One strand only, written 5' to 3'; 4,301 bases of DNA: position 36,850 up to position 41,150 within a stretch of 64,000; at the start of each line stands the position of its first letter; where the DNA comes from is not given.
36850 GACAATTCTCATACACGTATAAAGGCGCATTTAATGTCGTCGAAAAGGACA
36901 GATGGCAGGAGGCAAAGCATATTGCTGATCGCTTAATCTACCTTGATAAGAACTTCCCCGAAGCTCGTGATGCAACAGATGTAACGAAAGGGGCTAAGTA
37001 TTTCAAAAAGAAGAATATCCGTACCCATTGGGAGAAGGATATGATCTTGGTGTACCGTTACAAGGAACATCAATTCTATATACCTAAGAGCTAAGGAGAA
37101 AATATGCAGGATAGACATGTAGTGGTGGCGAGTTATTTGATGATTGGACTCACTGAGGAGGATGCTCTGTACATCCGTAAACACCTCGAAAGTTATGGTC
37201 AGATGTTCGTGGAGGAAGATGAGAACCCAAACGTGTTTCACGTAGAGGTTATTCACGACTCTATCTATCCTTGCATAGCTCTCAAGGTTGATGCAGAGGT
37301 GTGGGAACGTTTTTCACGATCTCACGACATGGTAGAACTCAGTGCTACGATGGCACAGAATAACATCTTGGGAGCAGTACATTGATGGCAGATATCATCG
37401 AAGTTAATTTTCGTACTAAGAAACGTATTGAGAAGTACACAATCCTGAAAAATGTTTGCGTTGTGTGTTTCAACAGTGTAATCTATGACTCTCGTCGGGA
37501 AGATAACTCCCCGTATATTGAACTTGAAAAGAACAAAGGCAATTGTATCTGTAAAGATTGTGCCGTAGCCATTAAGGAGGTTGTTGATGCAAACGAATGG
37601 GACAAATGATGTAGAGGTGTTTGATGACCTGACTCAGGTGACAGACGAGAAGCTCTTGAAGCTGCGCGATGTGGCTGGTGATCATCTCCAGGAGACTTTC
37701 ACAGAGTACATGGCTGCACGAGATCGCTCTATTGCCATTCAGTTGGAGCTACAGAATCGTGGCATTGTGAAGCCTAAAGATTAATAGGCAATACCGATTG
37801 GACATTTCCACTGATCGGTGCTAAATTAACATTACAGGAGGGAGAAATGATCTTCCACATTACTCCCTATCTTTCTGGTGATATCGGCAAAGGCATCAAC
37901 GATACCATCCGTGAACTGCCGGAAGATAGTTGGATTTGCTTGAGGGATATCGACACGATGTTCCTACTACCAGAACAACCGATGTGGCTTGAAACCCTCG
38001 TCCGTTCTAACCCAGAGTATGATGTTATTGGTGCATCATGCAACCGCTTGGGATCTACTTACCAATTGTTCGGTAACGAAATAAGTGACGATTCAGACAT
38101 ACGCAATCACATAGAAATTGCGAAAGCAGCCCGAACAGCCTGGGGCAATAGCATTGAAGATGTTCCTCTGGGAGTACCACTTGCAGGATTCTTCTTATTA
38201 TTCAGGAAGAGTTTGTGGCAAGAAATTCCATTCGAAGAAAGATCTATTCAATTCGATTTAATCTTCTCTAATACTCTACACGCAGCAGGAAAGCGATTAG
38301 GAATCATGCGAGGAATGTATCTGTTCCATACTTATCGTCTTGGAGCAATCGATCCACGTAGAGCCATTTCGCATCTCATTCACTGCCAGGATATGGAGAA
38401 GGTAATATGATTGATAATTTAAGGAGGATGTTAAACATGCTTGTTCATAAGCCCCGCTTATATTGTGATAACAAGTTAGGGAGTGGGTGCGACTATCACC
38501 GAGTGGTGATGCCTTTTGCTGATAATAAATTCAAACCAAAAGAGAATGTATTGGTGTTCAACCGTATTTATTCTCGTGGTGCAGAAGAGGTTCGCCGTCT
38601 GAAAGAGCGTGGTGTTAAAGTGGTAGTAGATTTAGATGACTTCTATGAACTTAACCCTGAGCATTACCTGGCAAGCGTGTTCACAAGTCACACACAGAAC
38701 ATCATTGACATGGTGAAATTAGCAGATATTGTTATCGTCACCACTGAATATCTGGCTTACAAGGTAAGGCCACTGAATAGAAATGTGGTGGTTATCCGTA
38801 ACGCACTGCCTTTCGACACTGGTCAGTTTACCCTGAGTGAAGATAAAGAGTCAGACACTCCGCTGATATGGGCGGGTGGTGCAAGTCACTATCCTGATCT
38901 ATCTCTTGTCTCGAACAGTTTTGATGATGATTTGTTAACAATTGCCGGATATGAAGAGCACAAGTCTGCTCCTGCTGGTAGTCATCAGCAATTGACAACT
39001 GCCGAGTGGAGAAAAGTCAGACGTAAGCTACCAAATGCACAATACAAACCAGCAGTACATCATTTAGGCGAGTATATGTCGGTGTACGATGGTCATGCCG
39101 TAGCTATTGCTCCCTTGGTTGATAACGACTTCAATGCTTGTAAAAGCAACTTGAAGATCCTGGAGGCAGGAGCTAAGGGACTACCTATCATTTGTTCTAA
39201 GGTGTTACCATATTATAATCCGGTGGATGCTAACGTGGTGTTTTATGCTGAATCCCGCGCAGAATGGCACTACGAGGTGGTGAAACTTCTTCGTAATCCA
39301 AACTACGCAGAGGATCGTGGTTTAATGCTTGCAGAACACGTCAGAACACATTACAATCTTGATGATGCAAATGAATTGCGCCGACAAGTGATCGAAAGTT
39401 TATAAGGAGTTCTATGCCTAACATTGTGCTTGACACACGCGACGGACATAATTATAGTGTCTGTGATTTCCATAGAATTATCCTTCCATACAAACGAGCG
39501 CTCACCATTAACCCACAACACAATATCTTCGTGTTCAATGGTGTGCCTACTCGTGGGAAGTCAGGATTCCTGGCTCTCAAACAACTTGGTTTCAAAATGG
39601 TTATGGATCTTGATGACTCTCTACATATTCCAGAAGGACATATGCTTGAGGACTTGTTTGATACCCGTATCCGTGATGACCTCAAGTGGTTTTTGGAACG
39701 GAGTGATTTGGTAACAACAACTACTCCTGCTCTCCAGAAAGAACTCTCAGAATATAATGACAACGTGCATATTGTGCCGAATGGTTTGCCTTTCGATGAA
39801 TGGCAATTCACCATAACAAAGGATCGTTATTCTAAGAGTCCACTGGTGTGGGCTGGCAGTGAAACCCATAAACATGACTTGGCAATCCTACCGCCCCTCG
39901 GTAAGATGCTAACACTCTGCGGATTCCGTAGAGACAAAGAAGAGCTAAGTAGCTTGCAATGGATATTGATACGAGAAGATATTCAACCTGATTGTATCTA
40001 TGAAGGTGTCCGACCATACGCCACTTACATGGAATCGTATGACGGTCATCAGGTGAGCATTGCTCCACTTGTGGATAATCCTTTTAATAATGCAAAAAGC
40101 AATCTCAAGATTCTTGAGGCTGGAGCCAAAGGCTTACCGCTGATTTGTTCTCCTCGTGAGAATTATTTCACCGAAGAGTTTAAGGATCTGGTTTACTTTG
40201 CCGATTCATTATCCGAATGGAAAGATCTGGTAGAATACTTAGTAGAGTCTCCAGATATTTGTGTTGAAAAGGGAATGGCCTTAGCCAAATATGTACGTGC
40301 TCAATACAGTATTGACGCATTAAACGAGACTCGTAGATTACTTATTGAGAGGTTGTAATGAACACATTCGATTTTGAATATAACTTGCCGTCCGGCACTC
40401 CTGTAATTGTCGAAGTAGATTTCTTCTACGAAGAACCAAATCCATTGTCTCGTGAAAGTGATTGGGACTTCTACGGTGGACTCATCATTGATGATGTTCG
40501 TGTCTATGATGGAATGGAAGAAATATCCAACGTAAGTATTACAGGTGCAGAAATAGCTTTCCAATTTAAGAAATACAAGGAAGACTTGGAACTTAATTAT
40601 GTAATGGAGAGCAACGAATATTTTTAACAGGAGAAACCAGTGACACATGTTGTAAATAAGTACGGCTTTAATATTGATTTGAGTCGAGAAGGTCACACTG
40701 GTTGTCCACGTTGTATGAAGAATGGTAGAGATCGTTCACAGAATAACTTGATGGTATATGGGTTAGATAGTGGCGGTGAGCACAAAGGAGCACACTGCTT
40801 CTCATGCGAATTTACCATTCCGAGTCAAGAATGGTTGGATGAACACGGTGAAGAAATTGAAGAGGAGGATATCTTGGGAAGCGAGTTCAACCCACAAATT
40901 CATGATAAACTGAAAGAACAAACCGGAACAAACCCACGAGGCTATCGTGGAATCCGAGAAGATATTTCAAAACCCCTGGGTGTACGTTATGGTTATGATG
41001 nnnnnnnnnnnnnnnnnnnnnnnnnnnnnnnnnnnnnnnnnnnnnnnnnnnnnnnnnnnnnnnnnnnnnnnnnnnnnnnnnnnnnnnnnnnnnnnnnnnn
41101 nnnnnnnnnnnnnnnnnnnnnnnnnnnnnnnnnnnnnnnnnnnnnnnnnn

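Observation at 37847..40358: Three consecutive putative sugar transferases, two of them GT-B paralogs, directly upstream of the replisome genes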

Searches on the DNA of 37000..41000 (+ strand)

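Call 6: search_dna_similar(query=window:37000-41000:+, collection=phages, mode=distant)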
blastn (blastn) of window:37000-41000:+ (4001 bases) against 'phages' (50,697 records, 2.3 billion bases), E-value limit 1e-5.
Records with a match: 136; places in all: 181; records where one place covers at least 80% of the query: 93.
Best place of each record, by identity: 60-80% 136.
By first word of the organism name: Escherichia 107; Klebsiella 10; Campylobacter 5; Justusliebigvirus 3; Phapecoctavirus 3; Enterobacteria 1; Salmonella 1; Serratia 1; Citrobacter 1; Pseudomonas 1; and 3 more.
By host as written in the record: Escherichia coli 29; Escherichia coli K-12 MG1655 18; - 12; Escherichia sp. 5; Campylobacter jejuni 5; Escherichia coli K-12 4; Escherichia coli EC3.18 4; Escherichia coli O177 3; and 43 more.
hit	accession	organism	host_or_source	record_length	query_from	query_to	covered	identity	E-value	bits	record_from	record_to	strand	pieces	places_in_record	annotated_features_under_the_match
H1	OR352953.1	Escherichia phage AV123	Escherichia coli ESBL012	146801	27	3991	95%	71.4%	0e+0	1877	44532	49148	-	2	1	hypothetical protein (x10)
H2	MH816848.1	Escherichia phage vB_vPM_PD06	Escherichia coli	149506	27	3991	95%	71.4%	0e+0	1875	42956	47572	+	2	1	hypothetical protein (x8) | primase/helicase | putative cell wall hydrolase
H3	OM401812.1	Escherichia phage vB_EcoM_PD211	Escherichia coli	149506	27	3991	95%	71.4%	0e+0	1875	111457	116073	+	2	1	record has no annotation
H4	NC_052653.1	Escherichia phage vB_vPM_PD06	Escherichia coli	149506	27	3991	95%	71.4%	0e+0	1875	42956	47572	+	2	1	glycosyltransferase (x4) | primase/helicase | hypothetical protein (x4) | endolysin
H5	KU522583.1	Enterobacteria phage ECGD1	-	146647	27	3991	95%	71.3%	0e+0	1864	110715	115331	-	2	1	hypothetical protein (x8) | primase/helicase | putative cell wall hydrolase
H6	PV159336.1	Escherichia phage W22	Escherichia sp.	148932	27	3991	95%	71.3%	0e+0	1869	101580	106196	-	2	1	W22000163: glycosyltransferase | W22000162: hypothetical protein | W22000164: glycosyltransferase | W22000165: glycosyltransferase | W22000160: primase/helicase protein | and 5 other names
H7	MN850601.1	Escherichia phage inny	Escherichia coli K-12 MG1655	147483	27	3991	94%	71.5%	0e+0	1892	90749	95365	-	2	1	hypothetical protein (x8) | putative primase/helicase | putative cell wall hydrolase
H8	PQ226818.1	Escherichia phage vB_EcoM_AMO3598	Escherichia sp.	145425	27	3991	95%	71.3%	0e+0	1864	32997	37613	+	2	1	hypothetical protein (x10)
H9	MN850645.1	Escherichia phage outra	Escherichia coli K-12 MG1655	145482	27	3991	94%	71.5%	0e+0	1893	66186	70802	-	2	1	hypothetical protein (x8) | putative primase/helicase | putative cell wall hydrolase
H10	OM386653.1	Escherichia phage vB_EcoM_ESCO8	Escherichia coli APEC BEN3573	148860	27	3991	94%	71.5%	0e+0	1893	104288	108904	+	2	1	hypothetical protein (x8) | helicase | putative cell wall hydrolase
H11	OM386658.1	Escherichia phage vB_EcoM_ESCO32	Escherichia coli DH5a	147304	27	3991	94%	71.5%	0e+0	1902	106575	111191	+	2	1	hypothetical protein (x8) | helicase | putative cell wall hydrolase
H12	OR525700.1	Escherichia phage vB-Eco-KMB37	Escherichia coli DH5[alpha]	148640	27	3991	95%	71.3%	0e+0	1854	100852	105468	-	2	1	glycosyltransferase (x4) | primase/helicase | hypothetical protein (x4) | cell wall hydrolase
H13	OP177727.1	Escherichia phage pEC-M2929-1AR.1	Escherichia coli M2929-1AR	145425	27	3991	95%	71.3%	0e+0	1860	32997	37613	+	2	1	hypothetical protein (x10)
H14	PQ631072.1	Escherichia phage EC.P2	Escherichia coli CVCC198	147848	27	3991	95%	71.3%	0e+0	1856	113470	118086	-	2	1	hypothetical protein (x10)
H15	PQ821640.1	Escherichia phage SD2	Escherichia sp.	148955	27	3991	95%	71.3%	0e+0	1855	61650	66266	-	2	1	SD2000076: glycosyltransferase | SD2000075: hypothetical protein | SD2000077: hypothetical protein | SD2000078: hypothetical protein | SD2000073: primase/helicase protein | and 5 other names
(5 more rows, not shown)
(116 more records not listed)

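Call 7: get_annotated_region(hit=H4, flank=6000)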
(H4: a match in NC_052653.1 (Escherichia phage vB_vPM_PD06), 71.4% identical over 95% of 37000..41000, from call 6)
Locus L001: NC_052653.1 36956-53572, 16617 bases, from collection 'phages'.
description: Escherichia phage vB_vPM_PD06, complete genome.
organism: Escherichia phage vB_vPM_PD06 (NCBI taxid 2315527)
taxonomy: Viruses; Duplodnaviria; Heunggongvirae; Uroviricota; Caudoviricetes; Stephanstirmvirinae; Justusliebigvirus; Justusliebigvirus PD06
host: Escherichia coli; source: -; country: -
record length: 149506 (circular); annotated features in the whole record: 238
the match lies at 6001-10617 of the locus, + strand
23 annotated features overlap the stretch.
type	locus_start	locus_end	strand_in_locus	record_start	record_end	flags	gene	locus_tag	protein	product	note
CDS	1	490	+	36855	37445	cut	-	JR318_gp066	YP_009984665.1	hypothetical protein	-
CDS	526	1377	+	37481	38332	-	-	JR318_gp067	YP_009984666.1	hypothetical protein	-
CDS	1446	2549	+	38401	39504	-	-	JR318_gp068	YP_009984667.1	tellurite resistance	-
CDS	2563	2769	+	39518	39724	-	-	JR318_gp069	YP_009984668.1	hypothetical protein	-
CDS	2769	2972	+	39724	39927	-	-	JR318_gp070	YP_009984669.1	hypothetical protein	-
CDS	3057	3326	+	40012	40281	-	-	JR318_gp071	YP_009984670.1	hypothetical protein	-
CDS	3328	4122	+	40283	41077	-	-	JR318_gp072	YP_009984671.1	hypothetical protein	hypothetical protein ECGD1_182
CDS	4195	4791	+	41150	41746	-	-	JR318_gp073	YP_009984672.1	hypothetical protein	Phi92_gp172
CDS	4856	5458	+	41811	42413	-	-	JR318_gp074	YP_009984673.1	hypothetical protein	-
CDS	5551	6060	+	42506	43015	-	-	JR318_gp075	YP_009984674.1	endolysin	-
CDS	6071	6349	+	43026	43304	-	-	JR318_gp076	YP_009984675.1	hypothetical protein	-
CDS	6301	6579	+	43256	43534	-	-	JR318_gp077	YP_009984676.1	hypothetical protein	-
CDS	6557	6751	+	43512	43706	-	-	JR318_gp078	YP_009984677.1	hypothetical protein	Phi92_gp167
CDS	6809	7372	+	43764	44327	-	-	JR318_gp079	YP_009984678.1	glycosyltransferase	-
CDS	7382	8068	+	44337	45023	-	-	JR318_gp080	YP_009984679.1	glycosyltransferase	-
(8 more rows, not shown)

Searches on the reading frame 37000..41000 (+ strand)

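Call 43: search_protein_families(library=pfam, proteins=[L001:7382-8065:+], max_evalue=0.01)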
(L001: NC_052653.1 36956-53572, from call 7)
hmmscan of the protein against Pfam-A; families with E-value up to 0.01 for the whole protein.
L001:7382-8065:+ (228 aa): 1 family
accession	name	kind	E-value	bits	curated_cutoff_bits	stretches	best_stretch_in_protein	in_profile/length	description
PF20691.3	TAGT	-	6.8e-05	23.3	27.5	1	16-75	37-96/205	TET-Associated Glycosyltransferase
